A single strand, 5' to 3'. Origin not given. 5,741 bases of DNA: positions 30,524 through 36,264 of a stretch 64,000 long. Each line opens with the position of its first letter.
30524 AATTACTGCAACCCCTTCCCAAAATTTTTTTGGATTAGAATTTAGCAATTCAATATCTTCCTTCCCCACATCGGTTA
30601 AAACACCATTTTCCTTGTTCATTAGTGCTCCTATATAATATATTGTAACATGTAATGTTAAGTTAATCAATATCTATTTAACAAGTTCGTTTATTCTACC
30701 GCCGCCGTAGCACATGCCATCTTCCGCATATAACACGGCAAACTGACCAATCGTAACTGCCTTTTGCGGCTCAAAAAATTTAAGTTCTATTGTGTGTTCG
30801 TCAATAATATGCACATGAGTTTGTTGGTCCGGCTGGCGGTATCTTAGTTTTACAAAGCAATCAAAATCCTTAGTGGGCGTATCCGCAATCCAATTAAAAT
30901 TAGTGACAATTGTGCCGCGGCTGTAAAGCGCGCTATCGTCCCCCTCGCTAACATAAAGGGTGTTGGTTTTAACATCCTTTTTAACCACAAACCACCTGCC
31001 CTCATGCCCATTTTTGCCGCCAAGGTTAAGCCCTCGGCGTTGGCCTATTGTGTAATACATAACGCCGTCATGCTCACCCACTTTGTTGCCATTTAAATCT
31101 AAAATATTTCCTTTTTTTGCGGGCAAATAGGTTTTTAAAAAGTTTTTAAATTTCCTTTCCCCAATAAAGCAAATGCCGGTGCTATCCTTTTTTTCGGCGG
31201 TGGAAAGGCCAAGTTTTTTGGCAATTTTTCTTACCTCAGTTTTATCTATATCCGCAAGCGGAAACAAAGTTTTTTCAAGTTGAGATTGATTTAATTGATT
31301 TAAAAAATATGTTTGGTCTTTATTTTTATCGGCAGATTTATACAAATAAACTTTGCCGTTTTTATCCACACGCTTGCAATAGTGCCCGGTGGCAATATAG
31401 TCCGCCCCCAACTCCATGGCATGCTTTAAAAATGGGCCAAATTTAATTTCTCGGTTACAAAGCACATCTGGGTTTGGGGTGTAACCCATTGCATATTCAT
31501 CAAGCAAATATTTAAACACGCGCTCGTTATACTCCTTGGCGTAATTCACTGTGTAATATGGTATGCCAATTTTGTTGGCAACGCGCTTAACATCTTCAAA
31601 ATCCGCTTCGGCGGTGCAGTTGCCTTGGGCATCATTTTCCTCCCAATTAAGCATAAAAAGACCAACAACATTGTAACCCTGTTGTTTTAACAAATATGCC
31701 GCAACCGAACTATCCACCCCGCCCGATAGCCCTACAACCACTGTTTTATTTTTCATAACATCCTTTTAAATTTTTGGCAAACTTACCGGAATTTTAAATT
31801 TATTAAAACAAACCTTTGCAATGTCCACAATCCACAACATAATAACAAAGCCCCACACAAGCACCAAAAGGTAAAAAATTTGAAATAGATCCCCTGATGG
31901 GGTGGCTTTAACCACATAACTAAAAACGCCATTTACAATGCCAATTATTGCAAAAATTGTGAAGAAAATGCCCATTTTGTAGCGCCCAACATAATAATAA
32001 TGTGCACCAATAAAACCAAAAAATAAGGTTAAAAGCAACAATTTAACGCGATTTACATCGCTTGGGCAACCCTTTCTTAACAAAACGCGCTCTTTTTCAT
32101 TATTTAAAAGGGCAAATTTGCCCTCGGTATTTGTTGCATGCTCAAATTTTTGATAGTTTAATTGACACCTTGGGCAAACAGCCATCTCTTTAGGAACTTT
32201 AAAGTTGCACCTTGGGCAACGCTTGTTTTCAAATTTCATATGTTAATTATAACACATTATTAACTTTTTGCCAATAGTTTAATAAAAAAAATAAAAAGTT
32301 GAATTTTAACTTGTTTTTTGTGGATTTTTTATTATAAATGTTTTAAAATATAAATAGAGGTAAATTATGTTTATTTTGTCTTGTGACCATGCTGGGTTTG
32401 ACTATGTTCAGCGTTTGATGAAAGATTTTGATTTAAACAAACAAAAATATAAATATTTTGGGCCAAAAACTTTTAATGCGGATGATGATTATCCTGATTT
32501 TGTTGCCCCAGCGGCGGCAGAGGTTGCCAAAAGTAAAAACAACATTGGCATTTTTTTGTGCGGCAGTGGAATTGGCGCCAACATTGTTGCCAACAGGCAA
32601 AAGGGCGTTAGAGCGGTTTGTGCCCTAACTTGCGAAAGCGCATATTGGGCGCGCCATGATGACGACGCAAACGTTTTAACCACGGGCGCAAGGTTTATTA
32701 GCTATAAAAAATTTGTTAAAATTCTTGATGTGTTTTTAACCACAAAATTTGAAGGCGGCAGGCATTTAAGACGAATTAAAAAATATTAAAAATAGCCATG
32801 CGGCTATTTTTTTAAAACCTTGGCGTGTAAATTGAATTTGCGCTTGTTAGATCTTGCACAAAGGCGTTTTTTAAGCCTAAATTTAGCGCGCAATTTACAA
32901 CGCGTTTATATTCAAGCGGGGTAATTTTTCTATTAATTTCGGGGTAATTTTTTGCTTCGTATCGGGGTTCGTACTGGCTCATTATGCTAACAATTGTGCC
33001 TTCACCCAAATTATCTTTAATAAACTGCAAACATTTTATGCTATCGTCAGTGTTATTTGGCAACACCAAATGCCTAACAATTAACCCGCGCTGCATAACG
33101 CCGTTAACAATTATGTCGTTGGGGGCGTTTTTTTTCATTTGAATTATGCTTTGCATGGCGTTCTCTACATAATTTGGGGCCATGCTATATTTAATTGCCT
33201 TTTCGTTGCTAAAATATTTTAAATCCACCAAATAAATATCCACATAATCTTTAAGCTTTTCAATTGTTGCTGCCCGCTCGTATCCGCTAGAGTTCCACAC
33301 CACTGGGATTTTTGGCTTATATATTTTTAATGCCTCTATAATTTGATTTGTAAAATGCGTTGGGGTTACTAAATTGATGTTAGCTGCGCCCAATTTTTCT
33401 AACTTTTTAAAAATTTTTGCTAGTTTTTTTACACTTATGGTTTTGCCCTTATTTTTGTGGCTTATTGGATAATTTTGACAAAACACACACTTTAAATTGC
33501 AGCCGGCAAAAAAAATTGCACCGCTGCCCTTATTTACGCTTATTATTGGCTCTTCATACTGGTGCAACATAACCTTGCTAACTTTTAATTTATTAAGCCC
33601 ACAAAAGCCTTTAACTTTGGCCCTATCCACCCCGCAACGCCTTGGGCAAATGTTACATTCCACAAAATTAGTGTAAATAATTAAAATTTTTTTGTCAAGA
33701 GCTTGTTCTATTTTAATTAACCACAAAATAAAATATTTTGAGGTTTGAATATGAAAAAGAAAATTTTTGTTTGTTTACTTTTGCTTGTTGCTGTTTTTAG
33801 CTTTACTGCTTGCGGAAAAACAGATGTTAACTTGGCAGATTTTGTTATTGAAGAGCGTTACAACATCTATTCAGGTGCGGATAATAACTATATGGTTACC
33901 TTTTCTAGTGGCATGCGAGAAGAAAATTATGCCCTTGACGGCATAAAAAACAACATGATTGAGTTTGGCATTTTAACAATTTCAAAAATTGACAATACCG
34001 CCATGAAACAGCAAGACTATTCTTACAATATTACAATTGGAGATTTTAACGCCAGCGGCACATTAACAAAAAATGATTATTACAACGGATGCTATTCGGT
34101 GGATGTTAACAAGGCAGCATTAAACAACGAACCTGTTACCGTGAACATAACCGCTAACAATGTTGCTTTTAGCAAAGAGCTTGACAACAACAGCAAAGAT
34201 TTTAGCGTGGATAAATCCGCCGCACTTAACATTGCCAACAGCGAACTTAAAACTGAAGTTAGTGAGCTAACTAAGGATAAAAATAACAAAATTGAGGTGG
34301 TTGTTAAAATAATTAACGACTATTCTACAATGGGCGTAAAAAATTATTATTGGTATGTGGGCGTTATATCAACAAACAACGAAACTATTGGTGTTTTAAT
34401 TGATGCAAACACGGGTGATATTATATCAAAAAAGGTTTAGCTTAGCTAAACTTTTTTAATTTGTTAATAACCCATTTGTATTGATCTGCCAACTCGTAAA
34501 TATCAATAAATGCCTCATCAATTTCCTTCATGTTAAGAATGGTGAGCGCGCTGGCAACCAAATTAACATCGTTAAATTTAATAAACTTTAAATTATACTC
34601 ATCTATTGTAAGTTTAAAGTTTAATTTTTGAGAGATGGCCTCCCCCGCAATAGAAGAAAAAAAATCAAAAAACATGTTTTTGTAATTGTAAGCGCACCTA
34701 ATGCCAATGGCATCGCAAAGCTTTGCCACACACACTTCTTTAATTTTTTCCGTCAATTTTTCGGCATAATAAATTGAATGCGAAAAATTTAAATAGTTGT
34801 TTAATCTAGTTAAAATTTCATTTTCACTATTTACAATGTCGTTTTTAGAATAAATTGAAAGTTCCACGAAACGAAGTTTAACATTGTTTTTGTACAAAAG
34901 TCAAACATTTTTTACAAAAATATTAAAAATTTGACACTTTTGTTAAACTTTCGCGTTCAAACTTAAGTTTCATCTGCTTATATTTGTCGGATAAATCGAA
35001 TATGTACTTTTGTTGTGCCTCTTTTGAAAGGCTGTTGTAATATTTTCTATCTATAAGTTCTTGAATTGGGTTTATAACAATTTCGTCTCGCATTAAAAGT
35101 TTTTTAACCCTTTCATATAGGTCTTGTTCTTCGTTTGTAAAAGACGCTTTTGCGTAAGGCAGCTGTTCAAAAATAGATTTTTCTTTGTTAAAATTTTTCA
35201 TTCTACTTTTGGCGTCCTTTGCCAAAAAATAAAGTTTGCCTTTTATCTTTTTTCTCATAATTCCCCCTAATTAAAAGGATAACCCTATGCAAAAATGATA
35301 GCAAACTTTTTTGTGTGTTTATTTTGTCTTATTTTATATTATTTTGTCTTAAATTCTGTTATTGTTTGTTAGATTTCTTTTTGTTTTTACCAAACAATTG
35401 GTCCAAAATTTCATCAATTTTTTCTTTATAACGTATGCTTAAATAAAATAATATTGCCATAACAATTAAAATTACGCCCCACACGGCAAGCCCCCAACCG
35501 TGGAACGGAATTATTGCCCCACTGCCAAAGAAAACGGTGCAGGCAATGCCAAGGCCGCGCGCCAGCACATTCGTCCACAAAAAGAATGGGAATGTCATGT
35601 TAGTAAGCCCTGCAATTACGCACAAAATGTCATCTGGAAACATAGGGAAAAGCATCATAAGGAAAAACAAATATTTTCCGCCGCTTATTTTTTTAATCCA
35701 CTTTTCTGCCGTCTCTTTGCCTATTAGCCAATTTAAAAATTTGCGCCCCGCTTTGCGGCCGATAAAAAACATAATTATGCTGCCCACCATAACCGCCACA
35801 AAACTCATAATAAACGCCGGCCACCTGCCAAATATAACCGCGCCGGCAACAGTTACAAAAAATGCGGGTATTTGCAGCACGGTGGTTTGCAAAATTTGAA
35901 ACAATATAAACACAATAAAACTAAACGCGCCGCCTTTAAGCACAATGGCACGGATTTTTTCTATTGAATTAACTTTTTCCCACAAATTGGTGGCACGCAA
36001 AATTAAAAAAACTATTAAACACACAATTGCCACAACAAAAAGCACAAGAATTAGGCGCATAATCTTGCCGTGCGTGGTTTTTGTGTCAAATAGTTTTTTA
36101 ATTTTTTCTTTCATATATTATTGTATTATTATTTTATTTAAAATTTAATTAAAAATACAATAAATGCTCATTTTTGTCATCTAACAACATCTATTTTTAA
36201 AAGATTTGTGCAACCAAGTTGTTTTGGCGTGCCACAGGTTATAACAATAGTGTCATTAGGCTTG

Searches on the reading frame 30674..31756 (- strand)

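Call 52: search_protein_families(library=pfam, proteins=[window:30674-31756:-], max_evalue=0.00001)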
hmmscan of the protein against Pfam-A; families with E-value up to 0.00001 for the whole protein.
window:30674-31756:- (360 aa): 7 families
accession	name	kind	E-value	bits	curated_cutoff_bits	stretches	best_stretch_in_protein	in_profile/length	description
PF03054.22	tRNA_Me_trans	-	9.9e-84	280.5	20.6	1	4-199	1-201/202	tRNA methyl transferase HUP domain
PF20259.3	tRNA_Me_trans_M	-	2.6e-26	91.4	27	1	204-270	1-65/66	tRNA methyl transferase PRC-barrel domain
PF20258.4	tRNA_Me_trans_C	-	1.7e-20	73.6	20.6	1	280-355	2-77/77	Aminomethyltransferase beta-barrel domain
PF02540.23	NAD_synthase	-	5.1e-09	36.1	21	1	3-75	18-84/242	NAD synthase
PF02568.20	ThiI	-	6.1e-08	32.9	20.5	1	5-74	5-74/197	Thiamine biosynthesis protein (ThiI)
PF01171.26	ATP_bind_3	-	1.6e-06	28.4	27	1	6-185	2-162/182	PP-loop family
PF06508.19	QueC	-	3.8e-06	27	22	0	6-41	2-36/210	Queuosine biosynthesis protein QueC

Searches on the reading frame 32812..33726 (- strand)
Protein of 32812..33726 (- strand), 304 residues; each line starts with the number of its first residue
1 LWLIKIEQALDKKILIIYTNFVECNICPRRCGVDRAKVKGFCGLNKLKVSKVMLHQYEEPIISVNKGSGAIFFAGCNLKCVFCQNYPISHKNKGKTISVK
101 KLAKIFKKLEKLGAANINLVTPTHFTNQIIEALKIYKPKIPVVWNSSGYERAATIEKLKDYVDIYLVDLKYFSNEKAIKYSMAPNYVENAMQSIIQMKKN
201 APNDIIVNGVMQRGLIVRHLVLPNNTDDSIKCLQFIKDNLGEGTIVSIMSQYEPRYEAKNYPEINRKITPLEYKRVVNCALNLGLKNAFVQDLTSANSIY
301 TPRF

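Call 52: search_protein_families(library=pfam, proteins=[window:32812-33726:-], max_evalue=0.00001)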
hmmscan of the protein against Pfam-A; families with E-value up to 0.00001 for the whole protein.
window:32812-33726:- (304 aa): 2 families
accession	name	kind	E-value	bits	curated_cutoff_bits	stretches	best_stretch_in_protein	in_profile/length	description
PF04055.27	Radical_SAM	-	1.2e-14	55.2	29.5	1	71-214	2-153/166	Radical SAM superfamily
PF13353.11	Fer4_12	-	4.8e-08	33.8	22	1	70-179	9-125/137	4Fe-4S single cluster domain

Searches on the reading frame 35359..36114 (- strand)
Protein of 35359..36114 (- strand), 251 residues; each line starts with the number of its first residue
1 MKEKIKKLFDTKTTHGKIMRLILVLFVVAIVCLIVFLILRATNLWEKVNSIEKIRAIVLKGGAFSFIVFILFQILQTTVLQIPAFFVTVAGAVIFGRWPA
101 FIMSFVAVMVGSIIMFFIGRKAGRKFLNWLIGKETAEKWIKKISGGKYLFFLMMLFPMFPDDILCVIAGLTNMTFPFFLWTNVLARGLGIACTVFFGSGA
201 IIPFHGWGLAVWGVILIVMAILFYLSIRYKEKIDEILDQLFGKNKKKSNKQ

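Call 52: search_protein_families(library=pfam, proteins=[window:35359-36114:-], max_evalue=0.00001)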
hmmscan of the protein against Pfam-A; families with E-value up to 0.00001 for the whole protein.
window:35359-36114:- (251 aa): 1 family
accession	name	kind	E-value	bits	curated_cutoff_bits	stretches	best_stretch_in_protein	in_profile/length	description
PF09335.16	VTT_dom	-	1.2e-20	74.6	33.9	1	82-198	1-122/123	VTT domain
